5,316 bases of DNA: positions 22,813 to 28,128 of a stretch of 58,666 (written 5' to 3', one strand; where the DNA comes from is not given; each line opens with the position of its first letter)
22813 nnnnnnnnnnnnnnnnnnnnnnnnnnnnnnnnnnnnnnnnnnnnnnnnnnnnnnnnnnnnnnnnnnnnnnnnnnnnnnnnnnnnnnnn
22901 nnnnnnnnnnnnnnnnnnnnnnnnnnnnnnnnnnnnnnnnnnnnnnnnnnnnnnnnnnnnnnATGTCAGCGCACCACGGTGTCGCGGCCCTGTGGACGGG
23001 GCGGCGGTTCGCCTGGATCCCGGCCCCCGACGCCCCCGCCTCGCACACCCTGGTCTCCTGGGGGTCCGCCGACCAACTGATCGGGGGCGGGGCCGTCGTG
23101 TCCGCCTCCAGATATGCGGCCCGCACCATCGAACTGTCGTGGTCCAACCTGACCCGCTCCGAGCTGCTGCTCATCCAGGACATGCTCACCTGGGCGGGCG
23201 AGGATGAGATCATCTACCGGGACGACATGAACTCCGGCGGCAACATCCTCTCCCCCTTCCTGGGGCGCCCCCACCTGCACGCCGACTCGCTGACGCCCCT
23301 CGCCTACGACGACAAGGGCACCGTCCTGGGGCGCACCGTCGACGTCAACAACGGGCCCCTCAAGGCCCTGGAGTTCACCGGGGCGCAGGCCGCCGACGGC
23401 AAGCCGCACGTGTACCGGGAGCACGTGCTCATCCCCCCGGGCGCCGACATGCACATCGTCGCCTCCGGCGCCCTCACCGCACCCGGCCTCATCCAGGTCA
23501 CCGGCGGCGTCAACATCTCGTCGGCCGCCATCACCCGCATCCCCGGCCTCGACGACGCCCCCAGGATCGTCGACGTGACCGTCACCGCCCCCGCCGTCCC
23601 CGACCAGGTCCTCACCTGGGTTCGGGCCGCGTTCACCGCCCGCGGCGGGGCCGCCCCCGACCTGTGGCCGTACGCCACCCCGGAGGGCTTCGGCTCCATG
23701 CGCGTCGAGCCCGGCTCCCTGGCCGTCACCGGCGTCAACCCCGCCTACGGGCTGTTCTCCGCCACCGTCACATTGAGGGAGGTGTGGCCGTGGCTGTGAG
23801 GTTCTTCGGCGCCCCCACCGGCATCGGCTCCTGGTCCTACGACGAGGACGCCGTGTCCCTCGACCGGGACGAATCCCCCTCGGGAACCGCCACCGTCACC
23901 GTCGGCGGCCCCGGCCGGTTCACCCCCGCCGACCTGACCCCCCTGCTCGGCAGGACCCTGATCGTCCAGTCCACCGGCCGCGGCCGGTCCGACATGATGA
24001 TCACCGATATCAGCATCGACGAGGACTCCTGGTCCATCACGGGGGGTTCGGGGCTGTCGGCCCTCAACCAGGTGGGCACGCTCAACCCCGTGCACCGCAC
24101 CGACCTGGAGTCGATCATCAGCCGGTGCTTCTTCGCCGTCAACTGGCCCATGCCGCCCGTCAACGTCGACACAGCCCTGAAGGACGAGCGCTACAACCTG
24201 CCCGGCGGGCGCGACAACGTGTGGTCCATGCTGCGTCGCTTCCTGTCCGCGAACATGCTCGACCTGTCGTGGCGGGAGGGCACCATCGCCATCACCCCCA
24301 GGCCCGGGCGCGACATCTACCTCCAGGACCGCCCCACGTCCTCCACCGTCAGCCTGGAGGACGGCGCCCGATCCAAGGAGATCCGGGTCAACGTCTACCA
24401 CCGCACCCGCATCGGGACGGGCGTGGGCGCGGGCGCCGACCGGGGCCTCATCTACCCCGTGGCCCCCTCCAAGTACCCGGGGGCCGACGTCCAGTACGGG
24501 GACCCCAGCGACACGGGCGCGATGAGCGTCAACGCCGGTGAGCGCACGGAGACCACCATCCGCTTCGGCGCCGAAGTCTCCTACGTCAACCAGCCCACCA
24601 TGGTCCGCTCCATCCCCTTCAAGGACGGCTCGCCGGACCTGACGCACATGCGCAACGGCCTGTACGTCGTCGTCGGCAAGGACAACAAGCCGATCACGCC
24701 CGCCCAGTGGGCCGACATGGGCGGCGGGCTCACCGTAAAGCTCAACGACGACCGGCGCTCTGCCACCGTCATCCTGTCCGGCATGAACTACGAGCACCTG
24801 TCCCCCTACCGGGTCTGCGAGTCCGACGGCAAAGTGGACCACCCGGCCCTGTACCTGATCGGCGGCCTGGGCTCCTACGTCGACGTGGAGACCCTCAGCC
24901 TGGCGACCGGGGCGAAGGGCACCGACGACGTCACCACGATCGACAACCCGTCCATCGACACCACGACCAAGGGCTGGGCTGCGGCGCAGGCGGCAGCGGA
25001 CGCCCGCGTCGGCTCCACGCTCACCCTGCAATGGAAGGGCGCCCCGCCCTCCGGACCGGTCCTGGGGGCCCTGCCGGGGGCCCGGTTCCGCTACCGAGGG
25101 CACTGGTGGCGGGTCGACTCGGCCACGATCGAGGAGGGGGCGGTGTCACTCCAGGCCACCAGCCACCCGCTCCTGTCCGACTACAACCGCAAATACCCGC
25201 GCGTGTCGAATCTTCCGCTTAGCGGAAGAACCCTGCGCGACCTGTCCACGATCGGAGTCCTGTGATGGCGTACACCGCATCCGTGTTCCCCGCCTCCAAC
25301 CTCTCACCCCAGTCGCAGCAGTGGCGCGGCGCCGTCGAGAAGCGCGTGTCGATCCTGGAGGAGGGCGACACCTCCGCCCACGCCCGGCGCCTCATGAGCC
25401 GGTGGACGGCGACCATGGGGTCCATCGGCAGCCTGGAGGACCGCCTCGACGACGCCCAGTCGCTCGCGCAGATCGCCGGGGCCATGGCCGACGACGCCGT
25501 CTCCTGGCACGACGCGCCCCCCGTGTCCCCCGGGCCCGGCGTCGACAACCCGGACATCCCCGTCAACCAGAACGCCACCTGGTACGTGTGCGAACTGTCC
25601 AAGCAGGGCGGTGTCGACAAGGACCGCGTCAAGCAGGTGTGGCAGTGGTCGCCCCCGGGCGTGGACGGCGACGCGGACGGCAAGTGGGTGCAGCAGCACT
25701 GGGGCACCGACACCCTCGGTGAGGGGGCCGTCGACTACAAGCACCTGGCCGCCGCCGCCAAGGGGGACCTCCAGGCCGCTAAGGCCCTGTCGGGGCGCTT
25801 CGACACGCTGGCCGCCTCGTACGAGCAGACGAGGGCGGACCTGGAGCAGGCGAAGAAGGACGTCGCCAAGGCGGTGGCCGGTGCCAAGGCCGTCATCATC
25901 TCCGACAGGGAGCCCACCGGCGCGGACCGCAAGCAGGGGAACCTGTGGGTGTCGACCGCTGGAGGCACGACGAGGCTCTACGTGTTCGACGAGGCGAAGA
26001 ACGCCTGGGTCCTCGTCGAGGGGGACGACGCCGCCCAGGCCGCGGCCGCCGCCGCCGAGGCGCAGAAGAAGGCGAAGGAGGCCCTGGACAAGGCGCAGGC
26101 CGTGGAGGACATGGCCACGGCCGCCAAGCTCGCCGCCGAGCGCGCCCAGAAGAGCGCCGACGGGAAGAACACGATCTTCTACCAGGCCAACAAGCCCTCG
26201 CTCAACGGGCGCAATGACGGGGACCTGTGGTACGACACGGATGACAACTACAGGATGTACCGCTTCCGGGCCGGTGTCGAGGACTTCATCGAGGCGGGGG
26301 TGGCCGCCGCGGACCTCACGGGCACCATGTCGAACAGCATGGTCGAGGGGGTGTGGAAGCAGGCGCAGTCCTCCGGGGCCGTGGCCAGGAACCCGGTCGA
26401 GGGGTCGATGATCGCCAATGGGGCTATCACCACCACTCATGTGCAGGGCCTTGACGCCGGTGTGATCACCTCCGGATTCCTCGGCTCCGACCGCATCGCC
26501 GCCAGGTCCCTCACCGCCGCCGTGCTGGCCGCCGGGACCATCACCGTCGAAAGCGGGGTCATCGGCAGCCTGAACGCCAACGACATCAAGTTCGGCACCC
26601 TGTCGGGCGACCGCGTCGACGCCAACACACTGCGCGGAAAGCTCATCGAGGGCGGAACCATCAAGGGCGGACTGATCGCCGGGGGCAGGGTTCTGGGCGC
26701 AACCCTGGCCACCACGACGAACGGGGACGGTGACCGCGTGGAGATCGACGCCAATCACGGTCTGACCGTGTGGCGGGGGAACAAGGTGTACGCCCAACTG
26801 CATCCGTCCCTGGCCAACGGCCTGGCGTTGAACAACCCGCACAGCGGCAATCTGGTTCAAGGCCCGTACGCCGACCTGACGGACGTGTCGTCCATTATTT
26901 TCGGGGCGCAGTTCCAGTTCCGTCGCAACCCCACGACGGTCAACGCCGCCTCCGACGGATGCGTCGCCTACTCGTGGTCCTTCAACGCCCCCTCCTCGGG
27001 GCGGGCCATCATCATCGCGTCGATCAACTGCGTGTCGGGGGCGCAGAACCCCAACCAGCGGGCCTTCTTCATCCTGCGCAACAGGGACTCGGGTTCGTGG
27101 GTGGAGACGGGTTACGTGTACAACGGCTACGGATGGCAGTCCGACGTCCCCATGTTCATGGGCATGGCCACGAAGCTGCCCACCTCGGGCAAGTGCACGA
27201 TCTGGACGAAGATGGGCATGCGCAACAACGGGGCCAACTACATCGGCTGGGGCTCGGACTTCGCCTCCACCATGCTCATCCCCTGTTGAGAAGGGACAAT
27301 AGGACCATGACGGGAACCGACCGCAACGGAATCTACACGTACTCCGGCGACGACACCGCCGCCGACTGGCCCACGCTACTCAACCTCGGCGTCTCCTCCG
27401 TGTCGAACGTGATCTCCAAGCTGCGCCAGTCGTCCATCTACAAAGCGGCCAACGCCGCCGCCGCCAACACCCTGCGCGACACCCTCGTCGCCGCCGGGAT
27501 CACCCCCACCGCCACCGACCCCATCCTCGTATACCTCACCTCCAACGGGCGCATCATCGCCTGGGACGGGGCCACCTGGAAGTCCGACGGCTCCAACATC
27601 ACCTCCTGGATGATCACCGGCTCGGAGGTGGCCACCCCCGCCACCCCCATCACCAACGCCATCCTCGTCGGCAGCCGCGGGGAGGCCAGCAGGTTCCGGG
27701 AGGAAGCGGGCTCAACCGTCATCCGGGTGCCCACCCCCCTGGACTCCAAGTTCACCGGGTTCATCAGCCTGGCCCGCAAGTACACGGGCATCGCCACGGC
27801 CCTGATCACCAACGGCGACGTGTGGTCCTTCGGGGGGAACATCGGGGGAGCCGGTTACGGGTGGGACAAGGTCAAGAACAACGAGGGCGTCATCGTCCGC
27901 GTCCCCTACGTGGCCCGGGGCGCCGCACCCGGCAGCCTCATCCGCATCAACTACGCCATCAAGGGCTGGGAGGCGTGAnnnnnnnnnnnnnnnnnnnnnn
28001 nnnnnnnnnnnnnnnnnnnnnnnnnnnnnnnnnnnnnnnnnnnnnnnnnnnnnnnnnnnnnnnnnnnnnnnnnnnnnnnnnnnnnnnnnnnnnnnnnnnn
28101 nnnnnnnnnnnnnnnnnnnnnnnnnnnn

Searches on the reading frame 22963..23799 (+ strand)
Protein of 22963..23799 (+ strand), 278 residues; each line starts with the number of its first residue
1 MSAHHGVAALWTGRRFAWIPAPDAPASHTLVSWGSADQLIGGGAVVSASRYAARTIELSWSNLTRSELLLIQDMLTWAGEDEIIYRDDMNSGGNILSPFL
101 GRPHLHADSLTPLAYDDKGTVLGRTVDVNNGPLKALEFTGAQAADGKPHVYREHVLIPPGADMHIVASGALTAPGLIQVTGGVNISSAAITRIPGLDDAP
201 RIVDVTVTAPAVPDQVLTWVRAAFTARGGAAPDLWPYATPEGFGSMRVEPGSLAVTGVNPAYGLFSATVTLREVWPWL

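Call 29: search_protein_families(library=phrogs, proteins=[window:22963-23799:+], max_evalue=0.01)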
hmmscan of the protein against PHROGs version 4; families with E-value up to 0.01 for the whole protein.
window:22963-23799:+ (278 aa): 1 family
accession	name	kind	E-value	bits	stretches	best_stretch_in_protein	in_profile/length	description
phrog_20280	-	tail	8.2e-11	42.4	1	12-183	9-186/340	minor tail protein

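Call 30: search_protein_families(library=pfam, proteins=[window:22963-23799:+], max_evalue=0.01)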
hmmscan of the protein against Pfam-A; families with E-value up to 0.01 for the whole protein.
window:22963-23799:+ (278 aa): 0 families

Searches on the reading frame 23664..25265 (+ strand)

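Call 29: search_protein_families(library=phrogs, proteins=[window:23664-25265:+], max_evalue=0.01)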
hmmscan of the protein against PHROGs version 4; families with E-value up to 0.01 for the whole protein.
window:23664-25265:+ (533 aa): 1 family
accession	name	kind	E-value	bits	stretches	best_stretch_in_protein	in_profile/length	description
phrog_14644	-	tail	1.2e-35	124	1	55-455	228-608/747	tail protein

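Call 30: search_protein_families(library=pfam, proteins=[window:23664-25265:+], max_evalue=0.01)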
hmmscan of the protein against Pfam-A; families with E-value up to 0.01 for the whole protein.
window:23664-25265:+ (533 aa): 0 families

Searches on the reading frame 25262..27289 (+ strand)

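Call 29: search_protein_families(library=phrogs, proteins=[window:25262-27289:+], max_evalue=0.01)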
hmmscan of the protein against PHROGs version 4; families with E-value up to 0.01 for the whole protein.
window:25262-27289:+ (675 aa): 5 families
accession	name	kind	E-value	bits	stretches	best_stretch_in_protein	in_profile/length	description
phrog_1330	-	tail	1.8e-10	40.4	2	276-339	374-440/1361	tail protein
phrog_26466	-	unknown function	8.3e-08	30.7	1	367-478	1807-1920/2337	-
phrog_33754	-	unknown function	8e-07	29.1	1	224-338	28-142/555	-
phrog_38009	-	tail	0.00011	20.3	1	259-330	557-621/2075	tail protein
phrog_12329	-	head and packaging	0.0045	16.1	1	192-294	392-498/833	virion structural protein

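Call 30: search_protein_families(library=pfam, proteins=[window:25262-27289:+], max_evalue=0.01)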
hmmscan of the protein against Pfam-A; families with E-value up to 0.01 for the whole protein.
window:25262-27289:+ (675 aa): 0 families

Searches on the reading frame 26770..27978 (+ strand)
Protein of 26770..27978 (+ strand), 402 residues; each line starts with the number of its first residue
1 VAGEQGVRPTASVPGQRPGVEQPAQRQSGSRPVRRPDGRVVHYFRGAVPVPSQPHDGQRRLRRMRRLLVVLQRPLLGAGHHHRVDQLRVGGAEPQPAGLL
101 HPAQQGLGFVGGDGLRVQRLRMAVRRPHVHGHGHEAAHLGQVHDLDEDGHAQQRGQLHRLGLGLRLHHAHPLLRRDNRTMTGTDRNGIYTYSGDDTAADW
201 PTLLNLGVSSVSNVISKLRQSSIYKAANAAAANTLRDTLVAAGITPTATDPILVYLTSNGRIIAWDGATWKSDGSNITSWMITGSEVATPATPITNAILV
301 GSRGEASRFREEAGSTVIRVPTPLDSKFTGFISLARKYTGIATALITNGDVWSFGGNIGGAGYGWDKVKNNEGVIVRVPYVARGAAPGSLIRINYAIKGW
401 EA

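Call 29: search_protein_families(library=phrogs, proteins=[window:26770-27978:+], max_evalue=0.01)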
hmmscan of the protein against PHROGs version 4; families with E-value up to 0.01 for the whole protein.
window:26770-27978:+ (402 aa): 1 family
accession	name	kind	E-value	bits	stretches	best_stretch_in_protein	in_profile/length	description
phrog_31345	-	unknown function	0.00011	22.7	1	221-275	31-85/199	-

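Call 30: search_protein_families(library=pfam, proteins=[window:26770-27978:+], max_evalue=0.01)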
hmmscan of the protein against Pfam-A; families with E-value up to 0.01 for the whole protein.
window:26770-27978:+ (402 aa): 0 families
